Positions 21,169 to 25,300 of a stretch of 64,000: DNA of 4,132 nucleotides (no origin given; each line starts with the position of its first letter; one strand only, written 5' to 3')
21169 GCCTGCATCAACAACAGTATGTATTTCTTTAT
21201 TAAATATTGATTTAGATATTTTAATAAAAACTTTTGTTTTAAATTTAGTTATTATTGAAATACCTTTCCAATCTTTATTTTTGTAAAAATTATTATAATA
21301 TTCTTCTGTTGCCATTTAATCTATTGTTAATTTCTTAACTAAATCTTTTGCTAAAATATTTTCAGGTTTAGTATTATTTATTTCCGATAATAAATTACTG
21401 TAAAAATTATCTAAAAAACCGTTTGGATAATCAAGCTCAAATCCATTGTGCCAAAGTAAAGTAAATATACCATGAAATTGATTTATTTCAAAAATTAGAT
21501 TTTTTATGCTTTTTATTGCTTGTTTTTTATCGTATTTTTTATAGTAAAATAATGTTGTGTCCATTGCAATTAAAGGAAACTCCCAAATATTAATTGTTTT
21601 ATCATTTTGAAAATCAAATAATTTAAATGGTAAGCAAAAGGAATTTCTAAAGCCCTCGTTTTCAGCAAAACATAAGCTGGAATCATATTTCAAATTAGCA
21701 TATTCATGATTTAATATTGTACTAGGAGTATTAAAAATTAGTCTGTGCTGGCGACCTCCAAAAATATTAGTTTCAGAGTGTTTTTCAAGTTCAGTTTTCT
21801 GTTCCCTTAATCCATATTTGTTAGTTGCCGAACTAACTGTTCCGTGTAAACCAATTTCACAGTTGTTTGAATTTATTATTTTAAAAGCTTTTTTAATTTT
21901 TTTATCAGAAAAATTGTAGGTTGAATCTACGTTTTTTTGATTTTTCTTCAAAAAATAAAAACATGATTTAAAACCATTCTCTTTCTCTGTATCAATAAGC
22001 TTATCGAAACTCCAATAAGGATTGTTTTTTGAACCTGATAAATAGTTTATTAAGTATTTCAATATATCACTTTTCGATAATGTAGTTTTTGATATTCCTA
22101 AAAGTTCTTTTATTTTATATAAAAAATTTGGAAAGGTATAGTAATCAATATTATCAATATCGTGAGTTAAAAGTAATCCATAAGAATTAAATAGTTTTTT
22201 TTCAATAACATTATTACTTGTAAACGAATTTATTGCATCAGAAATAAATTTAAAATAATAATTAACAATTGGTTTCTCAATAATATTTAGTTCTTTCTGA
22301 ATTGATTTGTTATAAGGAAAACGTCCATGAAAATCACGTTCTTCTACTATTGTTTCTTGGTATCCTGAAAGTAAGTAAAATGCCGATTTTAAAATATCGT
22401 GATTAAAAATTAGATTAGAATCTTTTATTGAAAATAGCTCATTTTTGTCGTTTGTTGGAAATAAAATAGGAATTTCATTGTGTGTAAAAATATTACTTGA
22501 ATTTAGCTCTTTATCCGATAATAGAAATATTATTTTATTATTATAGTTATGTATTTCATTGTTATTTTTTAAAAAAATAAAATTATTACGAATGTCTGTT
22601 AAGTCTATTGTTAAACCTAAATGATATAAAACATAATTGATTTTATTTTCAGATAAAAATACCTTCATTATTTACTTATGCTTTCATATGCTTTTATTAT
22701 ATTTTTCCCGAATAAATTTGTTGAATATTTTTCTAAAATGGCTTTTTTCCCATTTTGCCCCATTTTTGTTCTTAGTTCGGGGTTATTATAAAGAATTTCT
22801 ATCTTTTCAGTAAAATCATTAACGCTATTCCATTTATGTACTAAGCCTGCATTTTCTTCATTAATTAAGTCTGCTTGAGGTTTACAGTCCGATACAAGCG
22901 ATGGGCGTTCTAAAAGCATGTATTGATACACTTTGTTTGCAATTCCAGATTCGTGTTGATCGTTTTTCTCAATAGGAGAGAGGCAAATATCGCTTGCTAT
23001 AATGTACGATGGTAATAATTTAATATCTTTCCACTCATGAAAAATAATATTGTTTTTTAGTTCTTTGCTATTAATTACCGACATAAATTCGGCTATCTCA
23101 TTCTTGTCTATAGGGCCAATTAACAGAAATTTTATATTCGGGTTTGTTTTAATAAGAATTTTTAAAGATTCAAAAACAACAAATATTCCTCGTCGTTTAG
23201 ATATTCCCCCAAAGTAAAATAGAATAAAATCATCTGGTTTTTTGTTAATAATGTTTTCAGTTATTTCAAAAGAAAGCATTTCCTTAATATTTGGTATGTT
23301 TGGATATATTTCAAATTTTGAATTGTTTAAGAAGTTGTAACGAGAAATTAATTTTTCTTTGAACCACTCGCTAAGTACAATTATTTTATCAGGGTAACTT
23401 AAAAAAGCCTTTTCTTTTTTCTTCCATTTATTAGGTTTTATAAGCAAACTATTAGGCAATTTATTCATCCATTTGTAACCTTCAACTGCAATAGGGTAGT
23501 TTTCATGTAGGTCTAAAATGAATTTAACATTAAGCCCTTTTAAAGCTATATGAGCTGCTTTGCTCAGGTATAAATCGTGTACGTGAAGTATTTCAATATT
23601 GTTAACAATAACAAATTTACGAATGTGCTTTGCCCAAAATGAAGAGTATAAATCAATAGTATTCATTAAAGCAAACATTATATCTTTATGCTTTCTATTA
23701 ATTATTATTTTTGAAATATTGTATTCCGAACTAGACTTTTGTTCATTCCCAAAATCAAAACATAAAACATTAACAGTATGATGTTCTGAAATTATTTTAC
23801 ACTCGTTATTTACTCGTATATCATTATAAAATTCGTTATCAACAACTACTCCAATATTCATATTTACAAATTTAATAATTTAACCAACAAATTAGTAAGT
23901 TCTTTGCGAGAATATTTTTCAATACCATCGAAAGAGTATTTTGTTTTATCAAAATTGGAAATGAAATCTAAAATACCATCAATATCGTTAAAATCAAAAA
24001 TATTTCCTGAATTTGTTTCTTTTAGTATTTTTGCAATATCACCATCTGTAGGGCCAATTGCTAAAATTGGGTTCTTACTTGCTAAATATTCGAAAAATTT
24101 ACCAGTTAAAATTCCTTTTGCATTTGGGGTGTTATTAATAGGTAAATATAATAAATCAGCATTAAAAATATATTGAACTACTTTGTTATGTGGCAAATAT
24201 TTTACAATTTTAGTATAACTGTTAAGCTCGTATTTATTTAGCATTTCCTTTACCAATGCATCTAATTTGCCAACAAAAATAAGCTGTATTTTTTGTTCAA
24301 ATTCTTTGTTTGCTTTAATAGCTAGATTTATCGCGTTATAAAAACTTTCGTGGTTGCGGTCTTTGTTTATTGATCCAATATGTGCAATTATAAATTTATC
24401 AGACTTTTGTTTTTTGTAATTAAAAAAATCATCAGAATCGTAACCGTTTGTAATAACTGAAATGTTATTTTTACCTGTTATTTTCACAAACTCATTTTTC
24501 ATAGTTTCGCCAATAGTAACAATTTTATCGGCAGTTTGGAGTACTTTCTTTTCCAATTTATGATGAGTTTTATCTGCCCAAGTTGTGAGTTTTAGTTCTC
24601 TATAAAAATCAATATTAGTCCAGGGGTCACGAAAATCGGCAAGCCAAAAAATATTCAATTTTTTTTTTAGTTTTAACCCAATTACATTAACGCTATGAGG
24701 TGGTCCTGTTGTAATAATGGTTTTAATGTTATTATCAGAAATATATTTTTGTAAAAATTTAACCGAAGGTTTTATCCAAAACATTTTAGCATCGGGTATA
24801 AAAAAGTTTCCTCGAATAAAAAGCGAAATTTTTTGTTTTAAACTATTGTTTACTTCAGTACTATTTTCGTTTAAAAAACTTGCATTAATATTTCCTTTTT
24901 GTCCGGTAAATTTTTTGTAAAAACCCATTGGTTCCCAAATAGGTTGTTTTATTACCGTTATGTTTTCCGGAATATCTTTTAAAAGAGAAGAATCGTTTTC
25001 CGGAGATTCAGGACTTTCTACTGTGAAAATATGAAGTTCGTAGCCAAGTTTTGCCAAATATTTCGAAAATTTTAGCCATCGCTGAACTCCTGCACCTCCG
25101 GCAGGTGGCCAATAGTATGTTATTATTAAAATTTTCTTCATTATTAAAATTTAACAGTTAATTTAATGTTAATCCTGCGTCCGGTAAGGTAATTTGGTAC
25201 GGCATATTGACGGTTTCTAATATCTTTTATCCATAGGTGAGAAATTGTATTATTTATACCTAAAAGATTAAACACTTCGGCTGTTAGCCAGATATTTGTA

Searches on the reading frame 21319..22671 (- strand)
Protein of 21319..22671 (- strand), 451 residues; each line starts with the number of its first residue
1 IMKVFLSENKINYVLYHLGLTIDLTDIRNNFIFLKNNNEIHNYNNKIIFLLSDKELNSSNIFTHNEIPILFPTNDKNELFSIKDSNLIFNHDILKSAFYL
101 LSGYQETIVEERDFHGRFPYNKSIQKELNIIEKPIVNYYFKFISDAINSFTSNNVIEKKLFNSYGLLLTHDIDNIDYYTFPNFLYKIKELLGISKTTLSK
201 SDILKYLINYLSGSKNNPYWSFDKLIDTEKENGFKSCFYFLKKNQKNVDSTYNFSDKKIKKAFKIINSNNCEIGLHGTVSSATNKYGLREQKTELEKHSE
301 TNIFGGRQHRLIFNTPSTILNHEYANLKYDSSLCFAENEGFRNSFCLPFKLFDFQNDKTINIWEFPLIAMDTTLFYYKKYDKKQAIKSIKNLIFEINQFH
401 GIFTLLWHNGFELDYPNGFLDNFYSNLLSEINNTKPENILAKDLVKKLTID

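Call 35: search_protein_families(library=pfam, proteins=[window:21319-22671:-], max_evalue=0.00001)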
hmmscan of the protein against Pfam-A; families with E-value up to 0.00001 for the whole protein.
window:21319-22671:- (451 aa): 1 family
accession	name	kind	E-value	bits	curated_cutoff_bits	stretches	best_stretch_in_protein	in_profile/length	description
PF23019.1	DUF7033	-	1.1e-18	67.9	27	1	90-179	2-88/90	Family of unknown function (DUF7033)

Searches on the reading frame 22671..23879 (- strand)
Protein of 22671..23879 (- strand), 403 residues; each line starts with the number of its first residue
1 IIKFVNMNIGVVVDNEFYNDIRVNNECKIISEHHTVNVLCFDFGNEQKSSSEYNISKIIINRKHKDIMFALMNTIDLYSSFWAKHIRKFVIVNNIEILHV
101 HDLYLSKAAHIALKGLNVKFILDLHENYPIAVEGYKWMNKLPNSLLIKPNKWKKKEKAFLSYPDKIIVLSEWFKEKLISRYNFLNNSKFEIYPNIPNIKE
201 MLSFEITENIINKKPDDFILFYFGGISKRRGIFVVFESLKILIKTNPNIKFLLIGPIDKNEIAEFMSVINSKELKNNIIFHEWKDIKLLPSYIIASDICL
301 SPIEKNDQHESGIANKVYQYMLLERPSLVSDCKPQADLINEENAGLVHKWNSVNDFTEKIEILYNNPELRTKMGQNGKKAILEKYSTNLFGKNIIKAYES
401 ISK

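Call 35: search_protein_families(library=pfam, proteins=[window:22671-23879:-], max_evalue=0.00001)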
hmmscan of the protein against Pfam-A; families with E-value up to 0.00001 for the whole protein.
window:22671-23879:- (403 aa): 3 families
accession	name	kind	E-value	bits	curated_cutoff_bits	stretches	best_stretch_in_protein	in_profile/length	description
PF00534.26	Glycos_transf_1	-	3.6e-19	69.4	26.4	1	207-379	5-171/172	Glycosyl transferases group 1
PF13692.12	Glyco_trans_1_4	-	4.2e-14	53.4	27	1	219-366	3-142/142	Glycosyl transferases group 1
PF13439.12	Glyco_transf_4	-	2.9e-10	40.9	28.5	1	33-194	19-164/170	Glycosyltransferase Family 4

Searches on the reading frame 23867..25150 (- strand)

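Call 35: search_protein_families(library=pfam, proteins=[window:23867-25150:-], max_evalue=0.00001)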
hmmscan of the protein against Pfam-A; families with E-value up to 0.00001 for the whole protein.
window:23867-25150:- (428 aa): 3 families
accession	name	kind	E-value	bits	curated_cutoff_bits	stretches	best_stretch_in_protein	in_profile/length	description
PF13439.12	Glyco_transf_4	-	5.1e-09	36.8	28.5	0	126-240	57-169/170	Glycosyltransferase Family 4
PF00534.26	Glycos_transf_1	-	6.4e-08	32.8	26.4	1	243-397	6-152/172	Glycosyl transferases group 1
PF13692.12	Glyco_trans_1_4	-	6.1e-06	27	27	0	253-395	2-134/142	Glycosyl transferases group 1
